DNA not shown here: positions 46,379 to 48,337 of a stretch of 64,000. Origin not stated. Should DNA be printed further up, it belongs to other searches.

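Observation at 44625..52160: Phage-encoded deamidated NAD+ salvage (Preiss-Handler) pathway plus NAD kinase: candidate new NAD(P)+ reconstitution system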

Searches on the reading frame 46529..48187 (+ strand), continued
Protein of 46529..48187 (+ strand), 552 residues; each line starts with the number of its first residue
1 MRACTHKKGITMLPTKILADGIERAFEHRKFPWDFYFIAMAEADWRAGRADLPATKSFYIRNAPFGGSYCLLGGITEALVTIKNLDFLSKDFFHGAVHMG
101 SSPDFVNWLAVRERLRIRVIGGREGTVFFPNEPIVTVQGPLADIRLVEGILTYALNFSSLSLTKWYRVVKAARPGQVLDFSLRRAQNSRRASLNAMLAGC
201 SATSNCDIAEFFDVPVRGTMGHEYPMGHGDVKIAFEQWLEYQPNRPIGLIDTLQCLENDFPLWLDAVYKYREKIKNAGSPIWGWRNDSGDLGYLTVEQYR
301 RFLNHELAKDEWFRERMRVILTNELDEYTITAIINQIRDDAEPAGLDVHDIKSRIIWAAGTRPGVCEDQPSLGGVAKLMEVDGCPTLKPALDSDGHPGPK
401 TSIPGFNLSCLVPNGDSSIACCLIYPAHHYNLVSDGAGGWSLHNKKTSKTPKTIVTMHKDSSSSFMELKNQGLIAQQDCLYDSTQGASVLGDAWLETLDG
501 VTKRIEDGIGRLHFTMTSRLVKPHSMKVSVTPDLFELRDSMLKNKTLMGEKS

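Call 61: find_related_loci(query=A1, collection=viral_contigs, flank=8000)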
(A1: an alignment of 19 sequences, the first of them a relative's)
Query A1 (541 aa) in viral_contigs; peptide patterns used: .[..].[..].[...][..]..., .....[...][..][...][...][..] (x = any residue, [..] = any of these).
477 stretches matched a pattern; 3 encode a relative of the query (tblastn E <= 1e-3); 3 distinct loci.
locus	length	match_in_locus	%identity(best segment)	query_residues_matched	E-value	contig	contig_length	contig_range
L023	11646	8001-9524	38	3-537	1e-107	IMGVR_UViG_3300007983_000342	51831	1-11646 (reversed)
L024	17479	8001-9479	36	6-536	4e-97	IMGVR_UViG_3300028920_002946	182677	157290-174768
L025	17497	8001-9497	35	1-537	5e-94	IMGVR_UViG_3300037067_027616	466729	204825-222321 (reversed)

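Call 97: search_solved_structures(query=A1, max_evalue=1, show_alignments=0)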
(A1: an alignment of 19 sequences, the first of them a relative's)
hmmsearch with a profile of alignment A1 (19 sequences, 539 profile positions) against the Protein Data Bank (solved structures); distinct sequences matched with E-value up to 1: 9.
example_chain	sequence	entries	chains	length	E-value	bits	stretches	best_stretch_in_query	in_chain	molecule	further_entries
2f7f_A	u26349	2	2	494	3.3e-64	220.5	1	23-529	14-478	nicotinate phosphoribosyltransferase, putative | NICOTINATE PHOSPHORIBOSYLTRANSFERASE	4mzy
4yub_A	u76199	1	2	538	7e-45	156.7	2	24-220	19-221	Nicotinate phosphoribosyltransferase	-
2i14_A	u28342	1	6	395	8.6e-12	47.5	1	104-243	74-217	Nicotinate-nucleotide pyrophosphorylase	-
1ytd_A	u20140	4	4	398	1.9e-06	29.8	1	96-243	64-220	nicotinate phosphoribosyltransferase from Thermoplasma acidophilum | Nicotinate Phosphoribosyltransferase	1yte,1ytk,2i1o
3os4_A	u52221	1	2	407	3.5e-06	28.9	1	67-250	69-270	Nicotinate phosphoribosyltransferase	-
1yir_A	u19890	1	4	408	0.00067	21.4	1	174-220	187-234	Nicotinate phosphoribosyltransferase 2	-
4hl7_A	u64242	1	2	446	0.056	15.1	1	190-231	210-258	Nicotinate phosphoribosyltransferase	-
2im5_A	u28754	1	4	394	0.81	11.2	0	191-222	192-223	Nicotinate phosphoribosyltransferase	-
1vlp_A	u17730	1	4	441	0.91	11.1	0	192-225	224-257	nicotinate phosphoribosyltransferase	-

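Call 106: find_encoding_contigs(protein=P0002, flank=10000, max_places=2)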
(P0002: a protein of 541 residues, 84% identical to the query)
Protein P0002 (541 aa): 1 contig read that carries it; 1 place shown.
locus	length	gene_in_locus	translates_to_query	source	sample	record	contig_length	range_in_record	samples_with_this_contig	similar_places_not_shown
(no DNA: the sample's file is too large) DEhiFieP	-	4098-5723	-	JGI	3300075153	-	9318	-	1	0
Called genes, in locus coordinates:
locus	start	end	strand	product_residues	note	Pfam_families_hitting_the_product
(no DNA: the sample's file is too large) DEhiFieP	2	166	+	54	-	?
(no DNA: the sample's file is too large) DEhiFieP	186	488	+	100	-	-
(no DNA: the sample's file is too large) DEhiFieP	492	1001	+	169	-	-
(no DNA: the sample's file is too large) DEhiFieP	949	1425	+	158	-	-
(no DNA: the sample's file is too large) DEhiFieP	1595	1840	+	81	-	-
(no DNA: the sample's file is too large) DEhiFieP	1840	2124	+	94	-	-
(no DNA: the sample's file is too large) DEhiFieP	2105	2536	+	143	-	-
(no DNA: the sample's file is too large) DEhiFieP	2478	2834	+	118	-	PF11171:DUF2958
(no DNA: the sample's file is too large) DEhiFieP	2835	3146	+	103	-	-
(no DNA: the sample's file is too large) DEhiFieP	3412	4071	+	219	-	PF01467:CTP_transf_like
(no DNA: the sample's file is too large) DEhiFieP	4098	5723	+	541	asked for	PF17767:NAPRTase_N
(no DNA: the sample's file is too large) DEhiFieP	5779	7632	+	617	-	PF00795:CN_hydrolase, PF02540:NAD_synthase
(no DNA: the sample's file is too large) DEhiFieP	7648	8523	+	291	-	PF01513:NAD_kinase, PF20143:NAD_kinase_C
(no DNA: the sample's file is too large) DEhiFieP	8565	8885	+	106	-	-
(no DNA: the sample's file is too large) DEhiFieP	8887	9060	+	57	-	-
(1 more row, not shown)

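Call 119: search_protein_families(library=padloc, proteins=[window:46562-48187:+], max_evalue=0.001)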
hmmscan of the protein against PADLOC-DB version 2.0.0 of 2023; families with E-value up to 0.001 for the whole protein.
window:46562-48187:+ (541 aa): 0 families

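Call 123: predict_structure(alignment_id=A1)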
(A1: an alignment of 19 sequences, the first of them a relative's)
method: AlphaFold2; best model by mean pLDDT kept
length: 541 residues; sequences in the alignment: 19
mean_pLDDT: 90.4   pTM: 0.86
mean pLDDT of the five models: 90.4, 90.1, 87.8, 85.6, 80.8
residues with pLDDT >= 90: 372; 70-90: 152; 50-70: 16; < 50: 1
segments of 3 or more residues with pLDDT < 50: none
pLDDT, mean of each block of 10 residues (from residue 1): 90 87 93 98 93 73 89 93 95 97 94 90 95 95 73 84 90 86 91 92 86 88 95 92 92 97 95 91 95 97 95 90 94 93 93 67 89 92 87 95 89 96 91 95 94 94 94 84 89 89 80 90 95 85 41
secondary structure, 60 per line:
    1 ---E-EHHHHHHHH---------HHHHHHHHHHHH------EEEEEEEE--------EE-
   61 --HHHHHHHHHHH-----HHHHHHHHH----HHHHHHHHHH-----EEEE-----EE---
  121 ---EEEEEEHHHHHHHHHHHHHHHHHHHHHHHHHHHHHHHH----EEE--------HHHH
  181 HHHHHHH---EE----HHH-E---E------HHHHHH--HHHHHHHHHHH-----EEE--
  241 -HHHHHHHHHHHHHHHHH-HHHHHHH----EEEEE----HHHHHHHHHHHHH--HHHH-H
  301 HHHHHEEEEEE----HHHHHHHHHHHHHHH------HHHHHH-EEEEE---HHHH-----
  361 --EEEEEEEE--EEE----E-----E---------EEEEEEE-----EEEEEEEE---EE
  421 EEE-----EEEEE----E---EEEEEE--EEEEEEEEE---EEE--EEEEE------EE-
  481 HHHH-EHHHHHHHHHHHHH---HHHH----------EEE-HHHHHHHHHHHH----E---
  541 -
elements in order: H7-14 H24-35 E42-49 H63-73 H79-87 H92-101 E107-110 E124-129 H130-161 E166-168 H177-187 H212-217 H220-230 E236-238 H242-258 H260-266 E271-275 H280-292 H295-298 H300-305 E306-311 H316-330 H337-342 E344-348 H352-355 E363-370 E373-375 E396-402 E408-415 E419-423 E429-433 E442-447 E450-458 E462-464 E467-471 H481-484 H487-499 H503-506 E517-519 H521-532

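Call 125: fold_search(model_id=the predicted structure, library=pdb)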
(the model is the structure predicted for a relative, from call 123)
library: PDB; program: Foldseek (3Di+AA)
matches with E <= 10: 500; with E <= 0.001: 166
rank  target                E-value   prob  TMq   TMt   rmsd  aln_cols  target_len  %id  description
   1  4mzy                  1.0e-34  1.00  0.77  0.85   3.3       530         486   24  Crystal structure of enterococcus faecalis nicotinate phosphoribosyltransferase with malonate and phosphate bound (released 2013-10-23)
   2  2f7f                  1.4e-34  1.00  0.76  0.85   3.3       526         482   25  Crystal structure of Enterococcus faecalis putative nicotinate phosphoribosyltransferase, NEW YORK STRUCTURAL GENOMICS C (released 2005-12-13)
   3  4yub_B                5.6e-25  1.00  0.69  0.74   5.0       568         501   20  Crystal structure of human Nicotinic Acid Phosphoribosyltransferase (released 2015-05-20)
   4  4yub_A                2.1e-24  1.00  0.68  0.73   5.2       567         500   20  Crystal structure of human Nicotinic Acid Phosphoribosyltransferase (released 2015-05-20)
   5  2i14_A                2.5e-17  1.00  0.52  0.70   5.6       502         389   15  Crystal structure of nicotinate-nucleotide pyrophosphorylase from Pyrococcus furiosus (released 2006-10-10)
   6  1ytd                  4.5e-17  1.00  0.52  0.70   7.2       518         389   16  Crystal structure of a nicotinate phosphoribosyltransferase from Thermoplasma acidophilum, Native Structure (released 2005-03-08)
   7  7yqq_A                4.7e-15  1.00  0.54  0.62   9.0       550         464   12  Crystal Structure of Xcc NAMPT and its complex with NMN (released 2024-02-14)
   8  7yqo_B                6.0e-14  1.00  0.55  0.63   6.7       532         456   14  Xcc Nicotinamide Phosphoribosyltransferase (released 2024-02-14)
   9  6tac_A                7.2e-14  1.00  0.56  0.64   6.1       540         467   13  Human NAMPT deletion mutant in complex with nicotinamide mononucleotide, pyrophosphate, and Mg2+ (released 2020-11-18)
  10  4o14_A                7.6e-14  1.00  0.59  0.67   5.6       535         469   14  Structural Basis for Resistance to Diverse Classes of NAMPT Inhibitors (released 2014-10-22)
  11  2h3d_A                8.1e-14  1.00  0.57  0.65   5.5       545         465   13  Crystal Structure of Mouse Nicotinamide Phosphoribosyltransferase/Visfatin/Pre-B Cell Colony Enhancing Factor in Compl (released 2006-06-20)
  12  4m6p_B                8.5e-14  1.00  0.59  0.67   5.7       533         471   14  Identification of Amides Derived From 1H-Pyrazolo[3,4-b]pyridine-5-carboxylic Acid as Potent Inhibitors of Human Nicot (released 2013-09-25)
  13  2g96_A                9.1e-14  1.00  0.56  0.64   6.2       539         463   13  Crystal Structure of Visfatin/Pre-B Cell Colony Enhancing Factor 1/Nicotinamide Phosphoribosyltransferase In Complex w (released 2006-08-01)
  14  4kfp_B                9.6e-14  1.00  0.57  0.65   6.0       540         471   13  Identification of 2,3-dihydro-1H-pyrrolo[3,4-c]pyridine-derived Ureas as Potent Inhibitors of Human Nicotinamide Phosp (released 2013-08-14)
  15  4o18_A                9.6e-14  1.00  0.59  0.66   5.3       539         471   13  Structural Basis for Resistance to Diverse Classes of NAMPT Inhibitors (released 2014-10-22)
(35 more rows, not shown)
